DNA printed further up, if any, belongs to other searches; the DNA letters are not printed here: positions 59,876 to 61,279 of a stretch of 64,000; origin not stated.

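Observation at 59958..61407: Self-contained radical SAM/SPASM + Trp-x-Lys-repeat peptide cassette: candidate undescribed RiPP (cyclophane-type crosslinked peptide)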

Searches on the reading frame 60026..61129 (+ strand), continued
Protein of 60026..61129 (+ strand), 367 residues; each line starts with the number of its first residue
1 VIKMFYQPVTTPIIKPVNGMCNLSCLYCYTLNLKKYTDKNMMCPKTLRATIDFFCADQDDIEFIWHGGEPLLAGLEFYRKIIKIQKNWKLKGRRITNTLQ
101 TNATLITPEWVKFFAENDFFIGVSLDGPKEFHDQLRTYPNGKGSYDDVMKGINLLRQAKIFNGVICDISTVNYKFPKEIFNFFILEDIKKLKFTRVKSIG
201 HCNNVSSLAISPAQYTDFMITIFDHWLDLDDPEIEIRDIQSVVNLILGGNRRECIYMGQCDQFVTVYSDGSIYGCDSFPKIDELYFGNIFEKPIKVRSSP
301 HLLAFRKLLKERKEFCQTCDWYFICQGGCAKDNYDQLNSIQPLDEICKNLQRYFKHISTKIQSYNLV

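Call 80: search_protein_families(library=ncbifam, alignment_id=A4, max_evalue=1e-30)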
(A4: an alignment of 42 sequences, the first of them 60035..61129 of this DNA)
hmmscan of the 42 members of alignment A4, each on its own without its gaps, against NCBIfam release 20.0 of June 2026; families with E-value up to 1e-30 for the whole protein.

A. member 1, window:60035-61129:+ (364 aa): 15 families
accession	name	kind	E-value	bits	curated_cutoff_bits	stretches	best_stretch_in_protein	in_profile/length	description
TIGR03942.1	sulfatase_rSAM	equivalog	3.8e-85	286.1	349.45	1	10-360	3-359/363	anaerobic sulfatase maturase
NF041298.1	rSAM_mat_DynA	equivalog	6.5e-80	268.8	450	1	9-359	3-354/356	dynobactin maturation radical SAM/SPASM protein DynA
NF010321.0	PRK13758.1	equivalog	5.3e-61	206.8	441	1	10-357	7-361/370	anaerobic sulfatase-maturase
NF010308.0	PRK13745.1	equivalog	5.5e-61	206.7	484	1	10-356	16-383/412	anaerobic sulfatase-maturation protein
NF041300.1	rSAM_mat_DarW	exception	1.1e-51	176.1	650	1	15-357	48-397/415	radical SAM/SPASM peptide maturase DarW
TIGR04261.1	rSAM_GlyRichRpt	subfamily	5.5e-50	170.4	310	1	16-336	5-337/363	cyclophane-forming radical SAM/SPASM peptide maturase GrrM/OscB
NF047865.1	rSAM_PapB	equivalog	1.3e-46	159.4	340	1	16-332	11-322/330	PapB family radical SAM/SPASM ranthipeptide maturase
TIGR04083.1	rSAM_pep_methan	hypoth_equivalog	1.5e-45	155.7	300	1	16-359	9-344/376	TIGR04083 family peptide-modifying radical SAM enzyme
NF041707.1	rSAM_YhhB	equivalog_domain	6.9e-45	153.5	445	1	11-360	6-367/369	cyclophane-forming radical SAM/SPASM peptide maturase YhhB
NF038005.1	rSAM_mat_DarE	equivalog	5.2e-42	144.1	650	1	16-354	82-428/432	darobactin maturation radical SAM/SPASM protein DarE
TIGR04269.1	SAM_SPASM_FxsB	subfamily_domain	1.7e-39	135.9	370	1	14-355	8-362/363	FxsB family cyclophane-forming radical SAM/SPASM peptide maturase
NF041718.1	rSAM_phane_AMC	equivalog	9.5e-38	130.1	425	1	10-334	9-335/362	cyclophane-forming radical SAM peptide maturase AmcB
TIGR03906.1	quino_hemo_SAM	equivalog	1.7e-34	119.3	453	0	10-150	96-239/467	quinohemoprotein amine dehydrogenase maturation protein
TIGR04064.1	rSAM_nif11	equivalog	4.9e-33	114.5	518.7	0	14-152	84-224/459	nif11-like peptide radical SAM maturase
NF040492.1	not_ScfB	exception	3.3e-31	108.7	855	1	16-350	103-439/450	ScfB-related radical SAM/SPASM orphan maturase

B. families by the number of members that match (of 42 scanned): 18 families
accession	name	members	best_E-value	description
TIGR03942.1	sulfatase_rSAM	42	5e-88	anaerobic sulfatase maturase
NF041298.1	rSAM_mat_DynA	42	3e-80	dynobactin maturation radical SAM/SPASM protein DynA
NF010321.0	PRK13758.1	42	2.2e-67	anaerobic sulfatase-maturase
NF010308.0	PRK13745.1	42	1.2e-65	anaerobic sulfatase-maturation protein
TIGR04261.1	rSAM_GlyRichRpt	42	2.9e-55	cyclophane-forming radical SAM/SPASM peptide maturase GrrM/OscB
NF041300.1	rSAM_mat_DarW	42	3.6e-53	radical SAM/SPASM peptide maturase DarW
NF041707.1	rSAM_YhhB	42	1.1e-49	cyclophane-forming radical SAM/SPASM peptide maturase YhhB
NF038005.1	rSAM_mat_DarE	42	2.2e-49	darobactin maturation radical SAM/SPASM protein DarE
NF047865.1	rSAM_PapB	42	4.4e-49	PapB family radical SAM/SPASM ranthipeptide maturase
TIGR04083.1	rSAM_pep_methan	42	5.7e-48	TIGR04083 family peptide-modifying radical SAM enzyme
NF041718.1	rSAM_phane_AMC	42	1.8e-43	cyclophane-forming radical SAM peptide maturase AmcB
TIGR04269.1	SAM_SPASM_FxsB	39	1.2e-41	FxsB family cyclophane-forming radical SAM/SPASM peptide maturase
TIGR03906.1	quino_hemo_SAM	27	9.7e-41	quinohemoprotein amine dehydrogenase maturation protein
TIGR04064.1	rSAM_nif11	18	1.2e-34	nif11-like peptide radical SAM maturase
TIGR04068.1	rSAM_ocin_clost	14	1.2e-33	Cys-rich peptide radical SAM maturase CcpM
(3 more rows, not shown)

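Call 87: predict_structure(alignment_id=A4)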
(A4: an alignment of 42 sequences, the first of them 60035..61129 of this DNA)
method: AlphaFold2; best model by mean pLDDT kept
length: 364 residues; sequences in the alignment: 42
mean_pLDDT: 92.2   pTM: 0.89
mean pLDDT of the five models: 92.2, 92.2, 92.1, 92.1, 87.1
residues with pLDDT >= 90: 293; 70-90: 54; 50-70: 16; < 50: 1
segments of 3 or more residues with pLDDT < 50: none
pLDDT, mean of each block of 10 residues (from residue 1): 81 89 71 67 97 94 93 97 97 97 98 98 97 94 98 98 97 98 97 77 88 98 94 94 90 86 95 90 96 96 95 95 88 93 96 96 82
secondary structure, 60 per line:
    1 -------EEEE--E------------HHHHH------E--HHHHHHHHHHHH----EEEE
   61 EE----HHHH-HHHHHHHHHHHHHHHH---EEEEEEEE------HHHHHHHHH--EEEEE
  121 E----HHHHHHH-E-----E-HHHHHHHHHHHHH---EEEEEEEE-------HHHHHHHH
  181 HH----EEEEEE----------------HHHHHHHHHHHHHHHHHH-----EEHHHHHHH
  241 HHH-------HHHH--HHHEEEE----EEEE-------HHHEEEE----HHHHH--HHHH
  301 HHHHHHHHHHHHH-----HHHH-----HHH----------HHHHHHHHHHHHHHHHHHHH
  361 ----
elements in order: E8-11 H27-31 H41-52 E57-62 H67-70 H72-87 E91-98 H105-113 E116-121 H126-132 H142-154 E158-165 H173-182 E187-192 H209-226 H234-243 H251-254 E260-263 E268-271 E282-285 H290-294 H297-313 H319-322 H341-360

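Call 90: fold_search(model_id=the predicted structure, library=pdb)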
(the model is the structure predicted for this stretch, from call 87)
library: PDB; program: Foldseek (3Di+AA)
matches with E <= 10: 1389; with E <= 0.001: 109
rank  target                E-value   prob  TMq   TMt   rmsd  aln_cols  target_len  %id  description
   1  4k39_B                2.4e-28  1.00  0.87  0.88   2.9       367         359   29  Native anSMEcpe with bound AdoMet and Cp18Cys peptide (released 2013-05-08)
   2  4k37_B                9.0e-28  1.00  0.86  0.85   3.2       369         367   29  Native anSMEcpe with bound AdoMet (released 2013-05-08)
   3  4k37_A                1.1e-27  1.00  0.86  0.86   2.9       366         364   29  Native anSMEcpe with bound AdoMet (released 2013-05-08)
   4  4k36_A                3.0e-27  1.00  0.87  0.83   3.2       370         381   29  His6 tagged anSMEcpe with bound AdoMet (released 2013-05-08)
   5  4k39_A                3.6e-27  1.00  0.86  0.86   2.8       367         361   29  Native anSMEcpe with bound AdoMet and Cp18Cys peptide (released 2013-05-08)
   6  4k36_B                4.3e-27  1.00  0.86  0.86   2.9       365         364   29  His6 tagged anSMEcpe with bound AdoMet (released 2013-05-08)
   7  4k38_B                4.5e-27  1.00  0.86  0.87   3.1       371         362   28  Native anSMEcpe with bound AdoMet and Kp18Cys peptide (released 2013-05-08)
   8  4k38_A                9.0e-27  1.00  0.86  0.85   3.2       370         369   29  Native anSMEcpe with bound AdoMet and Kp18Cys peptide (released 2013-05-08)
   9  9gm3_A                1.6e-24  1.00  0.86  0.83   3.5       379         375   23  Crystal structure of the complex formed between the radical SAM protein ChlB and the leader region of its precursor su (released 2025-06-25)
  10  9gm3_C                5.4e-24  1.00  0.85  0.84   3.4       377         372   23  Crystal structure of the complex formed between the radical SAM protein ChlB and the leader region of its precursor su (released 2025-06-25)
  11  9gmc_C                6.4e-24  1.00  0.85  0.83   3.4       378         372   23  Crystal structure of the complex formed between the radical SAM protein ChlB and the R3A mutant of ChlA (released 2025-06-25)
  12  9gmc_A                7.6e-24  1.00  0.85  0.84   3.3       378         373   23  Crystal structure of the complex formed between the radical SAM protein ChlB and the R3A mutant of ChlA (released 2025-06-25)
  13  5why_B                1.1e-18  1.00  0.76  0.67   4.1       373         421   21  Structural Insights into Thioether Bond Formation in the Biosynthesis of Sactipeptides (released 2017-07-26)
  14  5why_A                2.0e-18  1.00  0.77  0.68   4.8       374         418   20  Structural Insights into Thioether Bond Formation in the Biosynthesis of Sactipeptides (released 2017-07-26)
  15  5wgg_A                9.0e-18  1.00  0.76  0.64   4.6       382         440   20  Structural Insights into Thioether Bond Formation in the Biosynthesis of Sactipeptides (released 2017-07-26)
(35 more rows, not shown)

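Call 111: find_related_loci(query=A4, collection=viral_contigs, flank=4000)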
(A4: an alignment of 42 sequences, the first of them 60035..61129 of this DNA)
Query A4 (364 aa) in viral_contigs; peptide patterns used: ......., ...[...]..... (x = any residue, [..] = any of these).
545 stretches matched a pattern; 372 encode a relative of the query (tblastn E <= 1e-3); the best 80 are kept; 80 distinct loci.
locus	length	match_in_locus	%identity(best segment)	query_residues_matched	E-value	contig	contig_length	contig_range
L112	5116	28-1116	28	4-359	6e-50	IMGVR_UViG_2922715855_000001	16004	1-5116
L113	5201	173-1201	29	18-358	1e-46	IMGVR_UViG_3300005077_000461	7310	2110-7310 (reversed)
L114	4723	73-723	37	10-223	7e-41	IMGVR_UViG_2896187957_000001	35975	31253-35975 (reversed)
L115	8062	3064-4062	29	9-359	2e-34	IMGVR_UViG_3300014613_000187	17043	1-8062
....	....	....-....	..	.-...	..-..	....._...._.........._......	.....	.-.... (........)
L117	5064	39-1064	28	10-359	3e-34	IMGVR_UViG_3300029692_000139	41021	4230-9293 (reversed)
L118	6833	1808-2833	28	10-359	4e-34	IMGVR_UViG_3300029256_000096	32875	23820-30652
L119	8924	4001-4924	30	8-326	3e-32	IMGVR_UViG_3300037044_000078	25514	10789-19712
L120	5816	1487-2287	29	10-287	6e-31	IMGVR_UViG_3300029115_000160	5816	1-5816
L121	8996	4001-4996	27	14-361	5e-29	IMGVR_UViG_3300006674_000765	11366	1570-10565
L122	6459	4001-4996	26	14-361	3e-29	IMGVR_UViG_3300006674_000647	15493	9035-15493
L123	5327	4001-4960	25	2-325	1e-28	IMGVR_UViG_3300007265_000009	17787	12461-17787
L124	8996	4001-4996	26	14-361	2e-28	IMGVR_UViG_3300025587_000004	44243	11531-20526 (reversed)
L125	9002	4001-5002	26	2-331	3e-26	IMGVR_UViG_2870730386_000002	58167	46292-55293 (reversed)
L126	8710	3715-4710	26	14-361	2e-28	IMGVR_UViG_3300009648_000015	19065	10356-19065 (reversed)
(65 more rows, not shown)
